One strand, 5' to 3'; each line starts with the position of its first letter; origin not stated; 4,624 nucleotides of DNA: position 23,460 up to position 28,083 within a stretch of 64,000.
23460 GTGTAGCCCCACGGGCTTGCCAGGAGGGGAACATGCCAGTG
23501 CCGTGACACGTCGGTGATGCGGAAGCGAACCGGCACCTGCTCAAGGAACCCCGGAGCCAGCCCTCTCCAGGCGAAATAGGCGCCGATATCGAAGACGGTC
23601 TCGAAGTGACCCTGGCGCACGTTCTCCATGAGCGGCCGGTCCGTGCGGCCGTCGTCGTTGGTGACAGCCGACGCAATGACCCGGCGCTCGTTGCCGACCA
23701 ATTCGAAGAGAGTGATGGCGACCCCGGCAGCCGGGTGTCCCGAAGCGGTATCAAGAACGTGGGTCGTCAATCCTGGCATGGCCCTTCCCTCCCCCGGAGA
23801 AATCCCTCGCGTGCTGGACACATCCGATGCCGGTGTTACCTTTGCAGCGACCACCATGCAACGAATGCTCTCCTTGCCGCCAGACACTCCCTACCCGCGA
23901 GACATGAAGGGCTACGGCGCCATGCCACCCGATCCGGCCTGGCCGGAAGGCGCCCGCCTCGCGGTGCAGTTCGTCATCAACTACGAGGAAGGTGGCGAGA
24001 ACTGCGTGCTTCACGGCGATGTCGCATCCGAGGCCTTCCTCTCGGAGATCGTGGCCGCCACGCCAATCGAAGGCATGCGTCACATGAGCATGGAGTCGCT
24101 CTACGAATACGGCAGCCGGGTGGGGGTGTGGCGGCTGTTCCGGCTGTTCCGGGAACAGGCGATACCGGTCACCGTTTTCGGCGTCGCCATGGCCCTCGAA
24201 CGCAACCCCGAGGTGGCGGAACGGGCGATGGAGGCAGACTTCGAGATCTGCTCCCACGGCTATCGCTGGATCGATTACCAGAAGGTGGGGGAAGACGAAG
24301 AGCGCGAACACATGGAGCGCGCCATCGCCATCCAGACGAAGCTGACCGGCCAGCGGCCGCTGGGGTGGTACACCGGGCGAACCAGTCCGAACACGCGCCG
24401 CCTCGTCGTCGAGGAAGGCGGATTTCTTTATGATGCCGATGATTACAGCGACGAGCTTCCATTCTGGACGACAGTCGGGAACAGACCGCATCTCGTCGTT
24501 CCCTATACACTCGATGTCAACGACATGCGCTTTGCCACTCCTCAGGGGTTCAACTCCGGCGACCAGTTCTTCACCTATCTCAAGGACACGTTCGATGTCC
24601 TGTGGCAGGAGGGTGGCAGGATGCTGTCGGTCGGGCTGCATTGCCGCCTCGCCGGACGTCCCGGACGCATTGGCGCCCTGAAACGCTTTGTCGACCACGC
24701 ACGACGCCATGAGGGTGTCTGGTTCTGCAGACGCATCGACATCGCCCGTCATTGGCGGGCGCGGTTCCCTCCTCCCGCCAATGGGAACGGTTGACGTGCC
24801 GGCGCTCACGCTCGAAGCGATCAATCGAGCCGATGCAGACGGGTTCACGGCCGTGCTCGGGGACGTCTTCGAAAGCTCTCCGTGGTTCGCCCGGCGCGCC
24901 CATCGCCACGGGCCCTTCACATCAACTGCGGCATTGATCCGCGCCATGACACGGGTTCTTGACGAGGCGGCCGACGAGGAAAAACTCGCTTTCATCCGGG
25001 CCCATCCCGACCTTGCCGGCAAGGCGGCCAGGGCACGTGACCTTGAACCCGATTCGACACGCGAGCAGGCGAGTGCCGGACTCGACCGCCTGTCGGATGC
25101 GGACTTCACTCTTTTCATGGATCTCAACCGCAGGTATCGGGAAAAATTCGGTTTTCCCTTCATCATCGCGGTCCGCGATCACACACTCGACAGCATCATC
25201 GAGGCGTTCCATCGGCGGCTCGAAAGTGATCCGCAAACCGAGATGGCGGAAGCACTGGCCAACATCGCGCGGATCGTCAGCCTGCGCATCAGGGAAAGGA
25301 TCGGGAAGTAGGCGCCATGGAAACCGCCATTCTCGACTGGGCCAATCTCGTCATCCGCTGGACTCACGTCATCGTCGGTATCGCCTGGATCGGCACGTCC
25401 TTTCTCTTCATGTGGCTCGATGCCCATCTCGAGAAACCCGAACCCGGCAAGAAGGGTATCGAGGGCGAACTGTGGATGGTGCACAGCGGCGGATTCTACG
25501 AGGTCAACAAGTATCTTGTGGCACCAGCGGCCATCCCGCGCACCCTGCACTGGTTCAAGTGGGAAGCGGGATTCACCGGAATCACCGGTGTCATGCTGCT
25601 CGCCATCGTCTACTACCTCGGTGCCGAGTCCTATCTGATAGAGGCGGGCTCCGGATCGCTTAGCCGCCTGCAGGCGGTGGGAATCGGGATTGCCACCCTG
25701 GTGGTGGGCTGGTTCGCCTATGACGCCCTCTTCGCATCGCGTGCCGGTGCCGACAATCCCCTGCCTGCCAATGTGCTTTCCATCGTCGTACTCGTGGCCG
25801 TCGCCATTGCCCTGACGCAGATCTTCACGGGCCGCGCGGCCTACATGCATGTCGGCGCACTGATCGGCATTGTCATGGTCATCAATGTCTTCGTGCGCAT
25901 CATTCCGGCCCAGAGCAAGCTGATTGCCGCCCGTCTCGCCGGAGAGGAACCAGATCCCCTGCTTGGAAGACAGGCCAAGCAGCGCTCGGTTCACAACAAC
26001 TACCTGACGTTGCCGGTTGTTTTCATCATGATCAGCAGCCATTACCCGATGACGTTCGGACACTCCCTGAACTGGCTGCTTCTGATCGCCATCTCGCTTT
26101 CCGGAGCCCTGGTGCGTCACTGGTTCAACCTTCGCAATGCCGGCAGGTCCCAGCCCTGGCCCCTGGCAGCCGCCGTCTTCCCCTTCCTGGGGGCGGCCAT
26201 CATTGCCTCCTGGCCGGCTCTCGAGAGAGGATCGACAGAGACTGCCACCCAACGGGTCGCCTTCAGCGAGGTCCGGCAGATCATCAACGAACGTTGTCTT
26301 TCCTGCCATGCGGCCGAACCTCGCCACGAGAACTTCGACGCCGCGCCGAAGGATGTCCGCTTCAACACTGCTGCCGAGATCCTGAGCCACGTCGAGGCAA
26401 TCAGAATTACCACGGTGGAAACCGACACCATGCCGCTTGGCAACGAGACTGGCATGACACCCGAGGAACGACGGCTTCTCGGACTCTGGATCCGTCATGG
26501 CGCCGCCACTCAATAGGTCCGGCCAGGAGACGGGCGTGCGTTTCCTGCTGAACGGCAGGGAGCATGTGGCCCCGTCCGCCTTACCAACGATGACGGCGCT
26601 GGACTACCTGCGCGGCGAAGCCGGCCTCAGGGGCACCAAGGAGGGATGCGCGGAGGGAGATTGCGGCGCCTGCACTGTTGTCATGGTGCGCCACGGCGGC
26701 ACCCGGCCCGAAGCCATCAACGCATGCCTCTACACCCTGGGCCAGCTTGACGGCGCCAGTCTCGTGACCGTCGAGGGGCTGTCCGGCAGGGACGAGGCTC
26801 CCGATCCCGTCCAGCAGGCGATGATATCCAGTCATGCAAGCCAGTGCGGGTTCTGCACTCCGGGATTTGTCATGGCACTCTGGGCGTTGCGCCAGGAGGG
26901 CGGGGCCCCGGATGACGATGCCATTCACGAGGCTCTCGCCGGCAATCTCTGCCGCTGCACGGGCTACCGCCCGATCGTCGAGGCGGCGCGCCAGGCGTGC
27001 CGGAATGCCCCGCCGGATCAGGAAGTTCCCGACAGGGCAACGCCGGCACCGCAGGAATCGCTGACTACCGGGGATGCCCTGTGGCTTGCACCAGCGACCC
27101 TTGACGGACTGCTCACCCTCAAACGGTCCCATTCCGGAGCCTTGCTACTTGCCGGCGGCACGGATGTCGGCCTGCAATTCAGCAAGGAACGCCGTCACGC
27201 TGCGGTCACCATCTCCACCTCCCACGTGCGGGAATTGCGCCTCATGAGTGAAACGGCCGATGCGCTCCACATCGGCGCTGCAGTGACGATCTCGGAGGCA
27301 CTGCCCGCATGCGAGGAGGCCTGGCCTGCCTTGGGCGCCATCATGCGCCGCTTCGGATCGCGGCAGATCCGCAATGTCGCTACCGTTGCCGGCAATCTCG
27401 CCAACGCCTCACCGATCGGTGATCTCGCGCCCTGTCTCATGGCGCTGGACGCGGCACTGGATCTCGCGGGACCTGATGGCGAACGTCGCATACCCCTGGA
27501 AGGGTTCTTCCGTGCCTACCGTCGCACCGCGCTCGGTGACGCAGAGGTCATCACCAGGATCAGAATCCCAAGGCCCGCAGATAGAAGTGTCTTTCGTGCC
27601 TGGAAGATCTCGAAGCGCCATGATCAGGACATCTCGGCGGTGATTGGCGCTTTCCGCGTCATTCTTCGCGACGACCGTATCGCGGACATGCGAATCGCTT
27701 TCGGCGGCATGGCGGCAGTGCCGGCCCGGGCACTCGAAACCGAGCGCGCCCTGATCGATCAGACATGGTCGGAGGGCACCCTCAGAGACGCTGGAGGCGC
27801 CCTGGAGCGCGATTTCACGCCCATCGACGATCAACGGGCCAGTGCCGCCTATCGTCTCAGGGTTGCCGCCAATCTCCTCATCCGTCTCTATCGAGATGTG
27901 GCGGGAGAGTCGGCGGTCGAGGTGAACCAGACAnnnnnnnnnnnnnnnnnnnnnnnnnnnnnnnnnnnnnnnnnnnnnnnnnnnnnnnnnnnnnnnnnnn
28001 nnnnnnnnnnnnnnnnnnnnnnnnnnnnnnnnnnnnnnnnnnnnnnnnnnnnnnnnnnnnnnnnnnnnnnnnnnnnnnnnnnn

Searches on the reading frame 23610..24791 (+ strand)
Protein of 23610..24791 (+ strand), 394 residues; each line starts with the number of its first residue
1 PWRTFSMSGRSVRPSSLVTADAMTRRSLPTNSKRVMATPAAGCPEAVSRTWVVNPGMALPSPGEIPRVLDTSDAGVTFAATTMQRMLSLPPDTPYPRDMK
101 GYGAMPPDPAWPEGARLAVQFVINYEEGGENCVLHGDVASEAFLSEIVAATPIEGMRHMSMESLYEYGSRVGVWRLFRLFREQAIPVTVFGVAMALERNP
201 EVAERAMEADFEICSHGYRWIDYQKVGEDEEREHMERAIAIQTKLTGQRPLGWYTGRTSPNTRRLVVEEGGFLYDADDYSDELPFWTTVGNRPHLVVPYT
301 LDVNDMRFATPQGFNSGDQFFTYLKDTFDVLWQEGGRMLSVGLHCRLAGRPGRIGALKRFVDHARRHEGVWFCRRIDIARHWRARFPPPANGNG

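Call 15: search_protein_families(library=pfam, proteins=[window:23610-24791:+], max_evalue=0.00001)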
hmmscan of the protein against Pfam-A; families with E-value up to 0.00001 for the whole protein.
window:23610-24791:+ (394 aa): 1 family
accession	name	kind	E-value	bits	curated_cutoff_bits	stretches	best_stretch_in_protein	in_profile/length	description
PF01522.26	Polysacc_deac_1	-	1.1e-10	42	23.1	1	165-253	13-101/124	Polysaccharide deacetylase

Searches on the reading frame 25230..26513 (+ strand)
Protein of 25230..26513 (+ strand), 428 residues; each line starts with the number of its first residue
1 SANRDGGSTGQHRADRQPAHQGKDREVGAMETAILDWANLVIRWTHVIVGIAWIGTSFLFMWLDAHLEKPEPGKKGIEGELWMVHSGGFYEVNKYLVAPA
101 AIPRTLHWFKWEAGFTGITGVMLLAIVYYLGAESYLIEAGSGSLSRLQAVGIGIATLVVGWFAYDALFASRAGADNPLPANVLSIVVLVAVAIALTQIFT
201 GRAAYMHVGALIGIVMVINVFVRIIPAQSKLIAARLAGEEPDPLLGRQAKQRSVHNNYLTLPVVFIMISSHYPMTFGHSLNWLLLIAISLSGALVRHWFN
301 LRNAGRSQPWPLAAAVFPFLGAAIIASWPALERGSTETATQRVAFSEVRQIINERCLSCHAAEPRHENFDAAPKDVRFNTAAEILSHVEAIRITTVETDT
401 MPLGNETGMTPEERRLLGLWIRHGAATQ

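Call 15: search_protein_families(library=pfam, proteins=[window:25230-26513:+], max_evalue=0.00001)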
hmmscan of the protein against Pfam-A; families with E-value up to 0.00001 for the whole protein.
window:25230-26513:+ (428 aa): 1 family
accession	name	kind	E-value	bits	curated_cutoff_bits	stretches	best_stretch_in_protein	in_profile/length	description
PF06181.16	Urate_ox_N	-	5.8e-116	387.5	26.9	1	33-325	2-293/295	Urate oxidase N-terminal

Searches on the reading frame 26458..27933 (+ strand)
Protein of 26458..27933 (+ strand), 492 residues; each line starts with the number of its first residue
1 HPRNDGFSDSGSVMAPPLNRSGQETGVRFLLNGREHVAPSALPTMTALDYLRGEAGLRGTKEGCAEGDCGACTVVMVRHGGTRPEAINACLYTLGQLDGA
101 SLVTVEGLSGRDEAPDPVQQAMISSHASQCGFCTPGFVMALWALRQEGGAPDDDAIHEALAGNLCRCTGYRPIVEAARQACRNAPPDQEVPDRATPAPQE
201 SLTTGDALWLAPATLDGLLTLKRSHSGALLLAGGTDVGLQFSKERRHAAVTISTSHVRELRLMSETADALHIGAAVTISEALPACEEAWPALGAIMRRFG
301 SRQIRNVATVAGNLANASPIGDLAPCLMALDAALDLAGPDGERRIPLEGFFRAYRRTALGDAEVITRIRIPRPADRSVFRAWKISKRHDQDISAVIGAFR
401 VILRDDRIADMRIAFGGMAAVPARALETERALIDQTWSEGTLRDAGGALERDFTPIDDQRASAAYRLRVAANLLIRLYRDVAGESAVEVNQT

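Call 15: search_protein_families(library=pfam, proteins=[window:26458-27933:+], max_evalue=0.00001)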
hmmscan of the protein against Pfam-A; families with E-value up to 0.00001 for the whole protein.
window:26458-27933:+ (492 aa): 3 families
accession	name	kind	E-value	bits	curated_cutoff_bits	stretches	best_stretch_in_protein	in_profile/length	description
PF00941.27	FAD_binding_5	-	5.8e-49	166.6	27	1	209-373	5-170/170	FAD binding domain in molybdopterin dehydrogenase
PF03450.22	CO_deh_flav_C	-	2.8e-31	108.1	25.5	1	380-480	1-101/102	CO dehydrogenase flavoprotein C-terminal domain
PF01799.25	Fer2_2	-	1.8e-29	102.1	30.3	1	104-177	1-74/75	[2Fe-2S] binding domain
